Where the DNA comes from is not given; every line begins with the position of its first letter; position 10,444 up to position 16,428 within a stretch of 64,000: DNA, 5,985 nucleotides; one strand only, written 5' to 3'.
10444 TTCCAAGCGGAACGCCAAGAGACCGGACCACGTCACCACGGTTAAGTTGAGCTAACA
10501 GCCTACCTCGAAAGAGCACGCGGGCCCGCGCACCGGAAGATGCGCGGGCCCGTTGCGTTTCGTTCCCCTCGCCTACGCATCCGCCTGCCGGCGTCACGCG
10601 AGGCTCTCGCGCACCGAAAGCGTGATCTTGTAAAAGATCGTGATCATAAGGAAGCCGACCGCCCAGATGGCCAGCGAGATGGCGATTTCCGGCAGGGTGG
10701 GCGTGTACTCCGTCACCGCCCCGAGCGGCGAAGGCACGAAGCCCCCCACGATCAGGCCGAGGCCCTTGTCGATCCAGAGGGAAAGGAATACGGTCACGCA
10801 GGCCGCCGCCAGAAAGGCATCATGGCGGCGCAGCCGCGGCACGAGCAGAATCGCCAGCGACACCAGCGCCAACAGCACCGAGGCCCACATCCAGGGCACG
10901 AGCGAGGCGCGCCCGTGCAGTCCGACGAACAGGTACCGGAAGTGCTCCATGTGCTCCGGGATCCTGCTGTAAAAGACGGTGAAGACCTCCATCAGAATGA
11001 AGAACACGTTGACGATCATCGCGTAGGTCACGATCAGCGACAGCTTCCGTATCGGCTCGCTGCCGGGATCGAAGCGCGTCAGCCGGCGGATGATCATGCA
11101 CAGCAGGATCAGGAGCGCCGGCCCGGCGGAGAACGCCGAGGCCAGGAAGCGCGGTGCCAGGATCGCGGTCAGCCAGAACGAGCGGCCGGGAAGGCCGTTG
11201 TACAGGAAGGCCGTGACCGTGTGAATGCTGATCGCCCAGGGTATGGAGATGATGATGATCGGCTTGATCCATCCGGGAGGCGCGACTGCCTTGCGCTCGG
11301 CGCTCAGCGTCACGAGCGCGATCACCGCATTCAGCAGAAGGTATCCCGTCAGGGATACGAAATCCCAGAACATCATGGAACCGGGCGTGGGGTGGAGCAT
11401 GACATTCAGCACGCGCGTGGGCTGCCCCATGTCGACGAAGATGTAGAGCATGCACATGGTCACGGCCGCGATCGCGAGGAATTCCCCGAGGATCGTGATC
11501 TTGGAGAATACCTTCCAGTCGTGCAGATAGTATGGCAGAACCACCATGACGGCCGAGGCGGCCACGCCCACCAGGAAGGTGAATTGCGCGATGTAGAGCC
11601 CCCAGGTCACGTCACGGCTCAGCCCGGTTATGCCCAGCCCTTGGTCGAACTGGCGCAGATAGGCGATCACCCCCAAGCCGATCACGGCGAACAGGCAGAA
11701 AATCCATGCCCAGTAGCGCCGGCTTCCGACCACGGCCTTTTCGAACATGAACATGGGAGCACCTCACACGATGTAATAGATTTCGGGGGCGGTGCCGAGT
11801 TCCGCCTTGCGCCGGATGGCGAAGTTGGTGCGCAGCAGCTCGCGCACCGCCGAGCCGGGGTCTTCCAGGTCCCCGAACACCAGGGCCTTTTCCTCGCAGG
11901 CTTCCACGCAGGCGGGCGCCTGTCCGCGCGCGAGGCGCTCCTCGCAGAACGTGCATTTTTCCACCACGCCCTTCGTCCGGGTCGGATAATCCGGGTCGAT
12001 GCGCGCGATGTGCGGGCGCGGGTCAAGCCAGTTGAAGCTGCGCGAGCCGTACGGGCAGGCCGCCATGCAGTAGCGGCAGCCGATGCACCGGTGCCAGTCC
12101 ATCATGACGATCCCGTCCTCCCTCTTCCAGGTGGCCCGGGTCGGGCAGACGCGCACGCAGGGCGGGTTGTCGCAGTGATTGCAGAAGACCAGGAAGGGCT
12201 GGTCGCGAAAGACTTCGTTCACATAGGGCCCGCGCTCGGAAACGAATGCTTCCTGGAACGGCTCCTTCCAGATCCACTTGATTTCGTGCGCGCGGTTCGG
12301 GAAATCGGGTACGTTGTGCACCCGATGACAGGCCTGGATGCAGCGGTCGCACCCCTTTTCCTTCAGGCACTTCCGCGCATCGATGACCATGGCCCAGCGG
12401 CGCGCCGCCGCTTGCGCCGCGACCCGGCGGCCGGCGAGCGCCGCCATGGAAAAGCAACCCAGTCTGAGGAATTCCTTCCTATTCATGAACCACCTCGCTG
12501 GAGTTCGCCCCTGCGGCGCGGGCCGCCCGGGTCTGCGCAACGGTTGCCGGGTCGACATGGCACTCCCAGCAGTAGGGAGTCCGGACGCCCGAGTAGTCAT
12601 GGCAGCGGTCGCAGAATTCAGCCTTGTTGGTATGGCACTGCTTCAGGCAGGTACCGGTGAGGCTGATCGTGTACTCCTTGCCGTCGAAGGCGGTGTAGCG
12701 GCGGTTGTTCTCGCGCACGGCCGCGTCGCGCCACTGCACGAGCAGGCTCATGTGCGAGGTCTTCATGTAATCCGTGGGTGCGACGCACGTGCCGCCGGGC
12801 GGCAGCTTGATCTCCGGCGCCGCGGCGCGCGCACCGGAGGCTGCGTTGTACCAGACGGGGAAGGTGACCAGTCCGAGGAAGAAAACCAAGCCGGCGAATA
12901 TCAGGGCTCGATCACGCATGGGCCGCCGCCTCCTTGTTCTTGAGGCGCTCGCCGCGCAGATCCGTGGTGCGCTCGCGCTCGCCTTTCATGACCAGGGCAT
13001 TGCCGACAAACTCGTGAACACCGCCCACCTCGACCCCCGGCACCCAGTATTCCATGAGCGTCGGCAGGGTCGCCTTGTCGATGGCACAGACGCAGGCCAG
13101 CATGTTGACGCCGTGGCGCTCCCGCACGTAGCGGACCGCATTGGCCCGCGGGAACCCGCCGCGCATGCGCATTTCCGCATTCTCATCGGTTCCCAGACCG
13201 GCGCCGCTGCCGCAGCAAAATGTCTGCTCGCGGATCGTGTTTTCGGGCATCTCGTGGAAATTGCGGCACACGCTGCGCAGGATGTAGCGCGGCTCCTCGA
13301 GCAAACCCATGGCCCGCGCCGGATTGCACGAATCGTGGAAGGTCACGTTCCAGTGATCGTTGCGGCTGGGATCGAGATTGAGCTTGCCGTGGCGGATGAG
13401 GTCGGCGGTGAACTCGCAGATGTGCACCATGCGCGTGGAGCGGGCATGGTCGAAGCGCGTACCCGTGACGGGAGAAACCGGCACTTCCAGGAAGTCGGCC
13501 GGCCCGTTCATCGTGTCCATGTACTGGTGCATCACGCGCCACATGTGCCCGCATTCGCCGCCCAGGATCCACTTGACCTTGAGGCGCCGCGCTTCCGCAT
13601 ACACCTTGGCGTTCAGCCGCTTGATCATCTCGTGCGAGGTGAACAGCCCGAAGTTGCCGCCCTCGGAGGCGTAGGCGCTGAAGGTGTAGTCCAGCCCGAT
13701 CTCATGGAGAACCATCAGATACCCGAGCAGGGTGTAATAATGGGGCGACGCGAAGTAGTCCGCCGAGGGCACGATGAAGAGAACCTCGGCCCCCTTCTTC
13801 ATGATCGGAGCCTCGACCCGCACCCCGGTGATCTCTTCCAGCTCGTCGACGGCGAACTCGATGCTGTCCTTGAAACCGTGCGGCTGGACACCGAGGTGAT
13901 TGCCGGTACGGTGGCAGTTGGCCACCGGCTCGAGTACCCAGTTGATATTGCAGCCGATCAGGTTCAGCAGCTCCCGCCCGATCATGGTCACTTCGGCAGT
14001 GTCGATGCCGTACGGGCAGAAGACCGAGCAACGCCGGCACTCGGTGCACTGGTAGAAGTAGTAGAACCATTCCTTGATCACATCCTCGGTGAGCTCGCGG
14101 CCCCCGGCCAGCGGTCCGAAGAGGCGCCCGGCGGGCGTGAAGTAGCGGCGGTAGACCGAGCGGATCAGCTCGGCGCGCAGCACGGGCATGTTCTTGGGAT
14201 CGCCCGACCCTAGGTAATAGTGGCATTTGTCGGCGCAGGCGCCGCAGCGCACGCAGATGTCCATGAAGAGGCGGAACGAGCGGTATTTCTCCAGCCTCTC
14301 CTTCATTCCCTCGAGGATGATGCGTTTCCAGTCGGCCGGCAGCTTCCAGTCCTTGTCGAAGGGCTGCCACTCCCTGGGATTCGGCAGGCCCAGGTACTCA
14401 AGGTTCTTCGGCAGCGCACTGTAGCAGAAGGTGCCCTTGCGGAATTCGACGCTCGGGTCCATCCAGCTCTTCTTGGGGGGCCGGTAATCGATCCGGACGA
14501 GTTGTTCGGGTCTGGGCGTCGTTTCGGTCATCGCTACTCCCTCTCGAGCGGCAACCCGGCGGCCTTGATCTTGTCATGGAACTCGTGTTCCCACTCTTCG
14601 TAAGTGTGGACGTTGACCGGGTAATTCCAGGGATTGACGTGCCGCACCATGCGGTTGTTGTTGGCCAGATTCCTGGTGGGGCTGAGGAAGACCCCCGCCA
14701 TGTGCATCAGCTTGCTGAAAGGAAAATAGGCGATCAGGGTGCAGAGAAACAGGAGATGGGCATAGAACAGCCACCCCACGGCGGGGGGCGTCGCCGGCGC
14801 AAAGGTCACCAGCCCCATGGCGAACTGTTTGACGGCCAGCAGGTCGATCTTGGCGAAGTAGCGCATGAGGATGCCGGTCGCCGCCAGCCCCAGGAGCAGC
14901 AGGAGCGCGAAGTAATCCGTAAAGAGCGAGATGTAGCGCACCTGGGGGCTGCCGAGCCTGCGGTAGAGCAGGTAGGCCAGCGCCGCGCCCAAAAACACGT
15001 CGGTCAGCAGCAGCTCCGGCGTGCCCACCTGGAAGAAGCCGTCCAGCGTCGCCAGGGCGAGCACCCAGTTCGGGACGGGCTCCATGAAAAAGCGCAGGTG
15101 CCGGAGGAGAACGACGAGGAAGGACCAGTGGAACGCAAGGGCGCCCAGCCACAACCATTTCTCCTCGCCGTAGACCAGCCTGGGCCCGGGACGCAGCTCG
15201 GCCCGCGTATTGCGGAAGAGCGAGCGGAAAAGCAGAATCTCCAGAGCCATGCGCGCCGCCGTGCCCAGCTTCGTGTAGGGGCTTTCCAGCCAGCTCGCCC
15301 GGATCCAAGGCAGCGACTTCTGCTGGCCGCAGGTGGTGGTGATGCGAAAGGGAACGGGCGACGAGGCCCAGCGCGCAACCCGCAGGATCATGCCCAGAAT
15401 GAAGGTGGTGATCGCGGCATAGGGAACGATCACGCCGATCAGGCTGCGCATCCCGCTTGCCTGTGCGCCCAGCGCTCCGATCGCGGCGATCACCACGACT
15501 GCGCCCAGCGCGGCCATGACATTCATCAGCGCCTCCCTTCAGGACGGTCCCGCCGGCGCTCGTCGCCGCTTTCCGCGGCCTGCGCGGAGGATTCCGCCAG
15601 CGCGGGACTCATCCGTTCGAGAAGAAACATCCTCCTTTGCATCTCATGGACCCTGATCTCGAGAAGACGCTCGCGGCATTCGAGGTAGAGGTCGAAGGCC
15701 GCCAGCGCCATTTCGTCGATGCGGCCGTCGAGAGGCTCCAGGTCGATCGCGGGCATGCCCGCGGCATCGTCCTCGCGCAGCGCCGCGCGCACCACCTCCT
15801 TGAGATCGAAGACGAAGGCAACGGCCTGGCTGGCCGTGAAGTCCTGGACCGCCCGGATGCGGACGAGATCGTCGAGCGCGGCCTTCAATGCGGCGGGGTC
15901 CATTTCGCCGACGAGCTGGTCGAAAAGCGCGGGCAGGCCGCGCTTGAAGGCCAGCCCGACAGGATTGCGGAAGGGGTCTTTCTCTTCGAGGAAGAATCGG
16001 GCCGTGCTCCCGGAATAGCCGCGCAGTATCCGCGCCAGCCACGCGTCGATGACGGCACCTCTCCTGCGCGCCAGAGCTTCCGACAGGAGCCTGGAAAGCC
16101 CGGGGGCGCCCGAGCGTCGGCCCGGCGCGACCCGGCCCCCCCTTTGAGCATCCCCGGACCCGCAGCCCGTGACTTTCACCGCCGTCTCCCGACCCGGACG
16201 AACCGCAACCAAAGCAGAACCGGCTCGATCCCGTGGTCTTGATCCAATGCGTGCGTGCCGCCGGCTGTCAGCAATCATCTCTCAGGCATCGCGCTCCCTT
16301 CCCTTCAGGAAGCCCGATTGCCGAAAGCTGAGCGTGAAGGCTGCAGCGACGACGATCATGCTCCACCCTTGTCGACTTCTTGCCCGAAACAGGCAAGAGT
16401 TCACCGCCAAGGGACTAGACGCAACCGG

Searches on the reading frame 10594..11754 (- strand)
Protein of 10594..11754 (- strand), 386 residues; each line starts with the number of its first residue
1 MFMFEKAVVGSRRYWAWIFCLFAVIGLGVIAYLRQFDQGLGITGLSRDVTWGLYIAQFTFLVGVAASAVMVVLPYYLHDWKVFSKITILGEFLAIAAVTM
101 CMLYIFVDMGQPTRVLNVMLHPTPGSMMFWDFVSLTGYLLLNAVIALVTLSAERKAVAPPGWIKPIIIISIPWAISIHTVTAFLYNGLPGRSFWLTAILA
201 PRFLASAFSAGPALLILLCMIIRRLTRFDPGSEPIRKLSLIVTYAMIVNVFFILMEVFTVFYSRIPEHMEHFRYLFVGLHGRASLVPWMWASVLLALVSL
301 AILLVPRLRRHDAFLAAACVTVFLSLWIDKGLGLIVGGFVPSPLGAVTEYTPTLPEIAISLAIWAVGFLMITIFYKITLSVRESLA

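Call 5: search_protein_families(library=pfam, proteins=[window:10594-11754:-], max_evalue=0.01)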
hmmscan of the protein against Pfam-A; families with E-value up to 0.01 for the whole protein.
window:10594-11754:- (386 aa): 2 families
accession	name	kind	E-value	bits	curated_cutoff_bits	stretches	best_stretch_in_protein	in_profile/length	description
PF03916.19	NrfD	-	4.3e-35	122.3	25.8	1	44-324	4-295/313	Polysulphide reductase, NrfD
PF04893.22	Yip1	-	0.0071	16.7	28.6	1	157-327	16-170/173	Yip1 domain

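Call 6: search_protein_families(library=ncbifam, proteins=[window:10594-11754:-], max_evalue=0.01)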
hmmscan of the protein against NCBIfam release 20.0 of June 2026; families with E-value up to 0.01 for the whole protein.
window:10594-11754:- (386 aa): 3 families
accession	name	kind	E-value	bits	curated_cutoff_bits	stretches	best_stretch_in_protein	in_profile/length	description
NF045798.1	DsrP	equivalog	2.6e-142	474.4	350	1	3-383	1-345/346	sulfate reduction electron transfer complex DsrMKJOP subunit DsrP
NF041784.1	mnquin_red_QrcD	equivalog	6.9e-17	61.8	570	2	203-376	223-396/408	menaquinone reductase integral membrane subunit QrcD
NF011568.0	PRK14992.1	equivalog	4.3e-05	23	314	1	47-219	15-186/341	tetrathionate reductase subunit TtrC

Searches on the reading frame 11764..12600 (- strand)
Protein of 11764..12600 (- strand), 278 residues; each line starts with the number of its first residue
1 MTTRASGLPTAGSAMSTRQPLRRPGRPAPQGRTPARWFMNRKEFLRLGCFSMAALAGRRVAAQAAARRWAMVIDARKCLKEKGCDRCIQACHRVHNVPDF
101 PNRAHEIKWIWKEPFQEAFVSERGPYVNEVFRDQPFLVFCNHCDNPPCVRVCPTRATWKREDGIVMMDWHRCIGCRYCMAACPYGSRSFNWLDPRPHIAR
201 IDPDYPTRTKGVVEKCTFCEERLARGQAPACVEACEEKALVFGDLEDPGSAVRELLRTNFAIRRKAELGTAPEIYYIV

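Call 5: search_protein_families(library=pfam, proteins=[window:11764-12600:-], max_evalue=0.01)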
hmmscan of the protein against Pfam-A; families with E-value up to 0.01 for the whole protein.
window:11764-12600:- (278 aa): 12 families
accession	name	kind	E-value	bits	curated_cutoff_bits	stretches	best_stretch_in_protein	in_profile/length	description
PF13247.11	Fer4_11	-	5.7e-20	71.8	26.2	2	139-191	9-63/100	4Fe-4S dicluster domain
PF12838.12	Fer4_7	-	3.8e-10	40.5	27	1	171-238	1-51/52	4Fe-4S dicluster domain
PF13187.11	Fer4_9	-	2.5e-09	37.5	27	2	171-239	1-51/52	4Fe-4S dicluster domain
PF13237.11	Fer4_10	-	8.7e-09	35.6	25.5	2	168-235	5-52/53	4Fe-4S dicluster domain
PF12837.12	Fer4_6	-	2.8e-06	27.5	25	1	170-185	7-22/24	4Fe-4S binding domain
PF00037.32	Fer4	-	8.4e-06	25.8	21.1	1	168-185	4-21/24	4Fe-4S binding domain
PF12797.12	Fer4_2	-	7.1e-05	23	24.5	1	165-184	3-22/22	4Fe-4S binding domain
PF25160.1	LdpA_Fe-S-bd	-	0.00012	22.2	27.6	1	143-185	5-41/49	LdpA Fe-S cluster-binding domain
PF13534.11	Fer4_17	-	0.00044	21.2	22.2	0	171-220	1-50/61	4Fe-4S dicluster domain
PF12798.12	Fer4_3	-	0.0011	20.1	27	0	172-185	1-14/15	4Fe-4S binding domain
PF13183.11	Fer4_8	-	0.0061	17.5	27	0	170-237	3-66/68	4Fe-4S dicluster domain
PF12800.12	Fer4_4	-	0.0099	16.6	24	1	170-185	2-17/17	4Fe-4S binding domain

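Call 6: search_protein_families(library=ncbifam, proteins=[window:11764-12600:-], max_evalue=0.01)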
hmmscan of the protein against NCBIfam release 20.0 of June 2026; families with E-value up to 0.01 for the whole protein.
window:11764-12600:- (278 aa): 46 families (the best 25 are shown)
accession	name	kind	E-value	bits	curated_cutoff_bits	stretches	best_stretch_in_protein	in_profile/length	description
NF045797.1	DsrO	equivalog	2.8e-89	298.6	200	1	56-278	31-235/235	sulfate reduction electron transfer complex DsrMKJOP subunit DsrO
TIGR03149.1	cyt_nit_nrfC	equivalog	4.5e-43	147.2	377.6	1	61-277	31-216/225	cytochrome c nitrite reductase Fe-S protein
NF041715.1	arsenate_red_ArrB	equivalog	1.8e-42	145.5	450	2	68-195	2-112/233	arsenate respiratory reductase iron-sulfur subunit ArrB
NF041782.1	mnquin_red_QrcC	equivalog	5e-42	144.2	400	1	69-277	1-225/239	menaquinone reductase iron-sulfur cluster-binding subunit QrcC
NF011569.0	PRK14993.1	equivalog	1.4e-39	136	416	1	64-277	39-222/244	tetrathionate reductase subunit TtrB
TIGR02951.1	DMSO_dmsB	equivalog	1.6e-30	106.2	214.1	1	72-247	5-155/161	DMSO/selenate family reductase complex B subunit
TIGR03478.1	DMSO_red_II_bet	subfamily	4.1e-28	98.2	480.7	1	123-277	116-253/321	DMSO reductase family type II enzyme, iron-sulfur subunit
NF045715.1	sulf_resp_HmcB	equivalog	2.7e-27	95.7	420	1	63-247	24-200/307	sulfate respiration complex iron-sulfur protein HmcB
NF042979.1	EthbenzDh_ebdB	equivalog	7.3e-26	90.8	740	1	137-277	150-275/354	ethylbenzene dehydrogenase subunit beta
NF008134.0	PRK10882.1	equivalog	5.6e-25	88.1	263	1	39-247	2-210/329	hydrogenase 2 operon protein HybA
NF038355.1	FDH3_beta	equivalog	4.9e-23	82.1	240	1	137-247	51-166/180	formate dehydrogenase FDH3 subunit beta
TIGR01582.1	FDH-beta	equivalog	7.1e-18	64.7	334.7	1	65-247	18-184/283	formate dehydrogenase subunit beta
NF009408.0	PRK12769.1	equivalog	1.5e-17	63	1003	1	72-242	6-144/659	formate-dependent uric acid utilization protein AegA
NF007658.0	PRK10330.1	equivalog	1.5e-15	57.1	260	1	73-244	7-156/181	electron transport protein HydN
TIGR01660.1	narH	equivalog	3.6e-14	52.1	524.05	1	128-238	173-265/492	nitrate reductase subunit beta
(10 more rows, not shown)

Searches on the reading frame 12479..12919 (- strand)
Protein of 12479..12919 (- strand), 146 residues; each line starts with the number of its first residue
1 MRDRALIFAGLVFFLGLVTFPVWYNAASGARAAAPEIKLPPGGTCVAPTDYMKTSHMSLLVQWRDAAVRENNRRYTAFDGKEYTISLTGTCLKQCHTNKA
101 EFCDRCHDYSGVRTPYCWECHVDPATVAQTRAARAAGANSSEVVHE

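Call 5: search_protein_families(library=pfam, proteins=[window:12479-12919:-], max_evalue=0.01)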
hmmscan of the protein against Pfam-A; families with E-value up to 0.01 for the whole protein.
window:12479-12919:- (146 aa): 0 families

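Call 6: search_protein_families(library=ncbifam, proteins=[window:12479-12919:-], max_evalue=0.01)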
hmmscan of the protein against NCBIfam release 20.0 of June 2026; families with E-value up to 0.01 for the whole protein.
window:12479-12919:- (146 aa): 1 family
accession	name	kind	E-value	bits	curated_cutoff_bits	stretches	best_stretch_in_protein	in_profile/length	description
NF038038.1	cytoc_DsrJ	equivalog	8.7e-44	148.7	100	1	1-121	1-121/121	sulfate reduction electron transfer complex DsrMKJOP subunit DsrJ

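Call 84: find_encoding_contigs(protein=window:12479-12919:-, flank=3000, max_places=4)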
Protein window:12479-12919:- (146 aa): 6 contigs read that carry it; 2 places shown.
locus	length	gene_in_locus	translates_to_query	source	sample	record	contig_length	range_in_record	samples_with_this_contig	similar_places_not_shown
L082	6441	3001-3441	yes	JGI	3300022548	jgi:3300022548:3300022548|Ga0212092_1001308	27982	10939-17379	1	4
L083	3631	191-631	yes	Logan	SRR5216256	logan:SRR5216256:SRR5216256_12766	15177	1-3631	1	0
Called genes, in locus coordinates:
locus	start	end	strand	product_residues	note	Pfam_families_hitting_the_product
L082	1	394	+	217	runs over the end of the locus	PF14361:RsbRD_N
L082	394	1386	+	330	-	PF02665:Nitrate_red_gam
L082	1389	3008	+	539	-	PF13187:Fer4_9 (faint), PF12838:Fer4_7 (faint), PF13183:Fer4_8, PF13534:Fer4_17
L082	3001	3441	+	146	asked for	-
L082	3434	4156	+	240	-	PF12838:Fer4_7 (faint), PF13187:Fer4_9 (faint), PF12837:Fer4_6 (faint), PF13247:Fer4_11, PF00037:Fer4 (weak), PF13237:Fer4_10 (weak), PF13247:Fer4_11 (weak)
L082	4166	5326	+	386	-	PF03916:NrfD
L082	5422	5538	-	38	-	-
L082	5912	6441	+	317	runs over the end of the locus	PF00291:PALP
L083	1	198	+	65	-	?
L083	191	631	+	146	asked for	-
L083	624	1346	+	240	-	PF12838:Fer4_7 (faint), PF13187:Fer4_9 (faint), PF12837:Fer4_6 (faint), PF13247:Fer4_11, PF00037:Fer4 (weak), PF13237:Fer4_10 (weak), PF13247:Fer4_11 (weak)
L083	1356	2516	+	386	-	PF03916:NrfD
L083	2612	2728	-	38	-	-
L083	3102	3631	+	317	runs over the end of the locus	PF00291:PALP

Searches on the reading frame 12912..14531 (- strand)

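Call 5: search_protein_families(library=pfam, proteins=[window:12912-14531:-], max_evalue=0.01)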
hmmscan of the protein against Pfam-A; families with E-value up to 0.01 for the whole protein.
window:12912-14531:- (539 aa): 11 families
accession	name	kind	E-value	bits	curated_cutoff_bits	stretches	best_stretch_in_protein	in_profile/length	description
PF13183.11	Fer4_8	-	2.3e-11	44.5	27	1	90-176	2-68/68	4Fe-4S dicluster domain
PF13534.11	Fer4_17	-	2.6e-09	37.9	22.2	1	93-177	2-61/61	4Fe-4S dicluster domain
PF13187.11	Fer4_9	-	1.2e-06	28.9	27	0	160-175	35-50/52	4Fe-4S dicluster domain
PF12838.12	Fer4_7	-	1.4e-05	25.9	27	1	93-176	2-52/52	4Fe-4S dicluster domain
PF13237.11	Fer4_10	-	3e-05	24.3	25.5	0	161-178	8-22/53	4Fe-4S dicluster domain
PF12797.12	Fer4_2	-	3.6e-05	23.9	24.5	0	160-174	8-22/22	4Fe-4S binding domain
PF02754.22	CCG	-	0.00016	22.1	20.6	1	396-456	1-57/85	Cysteine-rich domain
PF12800.12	Fer4_4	-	0.00028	21.4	24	0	91-106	2-17/17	4Fe-4S binding domain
PF00037.32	Fer4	-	0.00032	20.8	21.1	0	90-103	5-18/24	4Fe-4S binding domain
PF12837.12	Fer4_6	-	0.0009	19.5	25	0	90-106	6-22/24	4Fe-4S binding domain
PF12798.12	Fer4_3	-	0.0022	19.1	27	0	162-176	1-15/15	4Fe-4S binding domain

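Call 6: search_protein_families(library=ncbifam, proteins=[window:12912-14531:-], max_evalue=0.01)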
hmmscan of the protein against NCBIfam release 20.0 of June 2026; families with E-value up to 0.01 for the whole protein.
window:12912-14531:- (539 aa): 13 families
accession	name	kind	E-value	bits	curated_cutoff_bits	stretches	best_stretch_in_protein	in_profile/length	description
NF045796.1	DsrK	equivalog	7e-220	730.3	400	1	55-532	14-450/453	sulfate reduction electron transfer complex DsrMKJOP subunit DsrK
NF045724.1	ferredox_TmcB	equivalog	5.4e-48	163.6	735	1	85-490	35-405/430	electron transfer complex ferredoxin TmcB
NF045711.1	sulf_resp_HmcF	equivalog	2.1e-42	145.5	750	1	85-447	54-386/457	sulfate respiration complex iron-sulfur protein HmcF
NF045670.1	quin_L_LdhH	equivalog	2.3e-11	42.7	800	1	365-444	573-645/706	L-lactate dehydrogenase (quinone) large subunit LdhH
NF004898.0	PRK06259.1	equivalog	7.2e-10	38.1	385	1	389-452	375-433/488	fumarate reductase (CoM/CoB) subunit TfrB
NF008434.0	PRK11274.1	equivalog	0.0003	19.8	333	0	88-189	20-102/409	glycolate oxidase subunit GlcF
TIGR04003.1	rSAM_BssD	equivalog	0.0017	17.5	496.45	1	148-208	38-98/314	[benzylsuccinate synthase]-activating enzyme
NF058577.1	FdxA_fam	equivalog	0.0025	18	65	0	91-103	36-48/52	4Fe-4S ferredoxin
NF045663.1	diclust_near_Sec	equivalog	0.0032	15.6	530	0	389-445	529-583/759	pyridine nucleotide-disulfide oxidoreductase/dicluster-binding protein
NF040864.1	HgcB_ferredoxin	equivalog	0.0052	16.6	99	0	90-104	43-57/93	mercury methylation ferredoxin HgcB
TIGR00384.1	dhsB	subfamily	0.0059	16.1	88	0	159-179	195-215/222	succinate dehydrogenase and fumarate reductase iron-sulfur protein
NF038196.1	ferrodoxin_EFR1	subfamily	0.0092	16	75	0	72-104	166-197/242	EFR1 family ferrodoxin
NF005746.0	PRK07570.1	subfamily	0.0096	15.2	243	0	159-190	211-242/250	succinate dehydrogenase/fumarate reductase iron-sulfur subunit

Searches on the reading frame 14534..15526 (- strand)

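Call 5: search_protein_families(library=pfam, proteins=[window:14534-15526:-], max_evalue=0.01)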
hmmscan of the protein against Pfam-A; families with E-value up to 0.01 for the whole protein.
window:14534-15526:- (330 aa): 1 family
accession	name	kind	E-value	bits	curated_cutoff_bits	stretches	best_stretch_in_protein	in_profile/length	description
PF02665.19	Nitrate_red_gam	-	2.3e-20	73.6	22.9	1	121-278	40-201/217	Nitrate reductase gamma subunit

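Call 6: search_protein_families(library=ncbifam, proteins=[window:14534-15526:-], max_evalue=0.01)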
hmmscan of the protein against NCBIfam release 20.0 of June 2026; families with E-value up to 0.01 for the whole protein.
window:14534-15526:- (330 aa): 5 families
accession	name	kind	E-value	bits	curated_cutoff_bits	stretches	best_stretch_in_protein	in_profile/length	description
NF038037.1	cytob_DsrM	equivalog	8.1e-153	508.2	300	1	10-329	1-320/320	sulfate reduction electron transfer complex DsrMKJOP subunit DsrM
TIGR00351.1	narI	equivalog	7.8e-10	39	105.55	1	122-295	45-222/225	respiratory nitrate reductase subunit gamma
NF045723.1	memb_anch_TmcC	equivalog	7e-06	25.7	240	1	180-221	121-162/218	TmcC family electron transfer complex membrane anchor subunit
NF045716.1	sulf_resp_HmcE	equivalog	0.00066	19.4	275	0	181-223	124-166/226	sulfate respiration complex protein HmcE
NF038018.1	qmoC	equivalog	0.00081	18.9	300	0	176-277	268-352/360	quinone-interacting membrane-bound oxidoreductase complex subunit QmoC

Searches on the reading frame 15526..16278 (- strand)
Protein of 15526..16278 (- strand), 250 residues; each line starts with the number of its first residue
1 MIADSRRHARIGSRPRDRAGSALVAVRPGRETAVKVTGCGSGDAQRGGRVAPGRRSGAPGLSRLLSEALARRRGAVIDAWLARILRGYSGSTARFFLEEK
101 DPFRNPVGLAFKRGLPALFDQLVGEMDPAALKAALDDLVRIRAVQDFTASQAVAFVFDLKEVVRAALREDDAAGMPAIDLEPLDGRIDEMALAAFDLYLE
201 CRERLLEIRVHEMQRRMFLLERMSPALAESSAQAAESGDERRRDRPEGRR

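Call 77: search_protein_families(library=pfam, proteins=[window:15526-16278:-], max_evalue=0.001)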
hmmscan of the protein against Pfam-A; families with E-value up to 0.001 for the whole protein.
window:15526-16278:- (250 aa): 1 family
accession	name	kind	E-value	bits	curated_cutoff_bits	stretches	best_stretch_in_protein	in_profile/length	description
PF14361.12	RsbRD_N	-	3.7e-20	73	24.3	1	65-168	1-104/104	RsbT co-antagonist protein rsbRD N-terminal domain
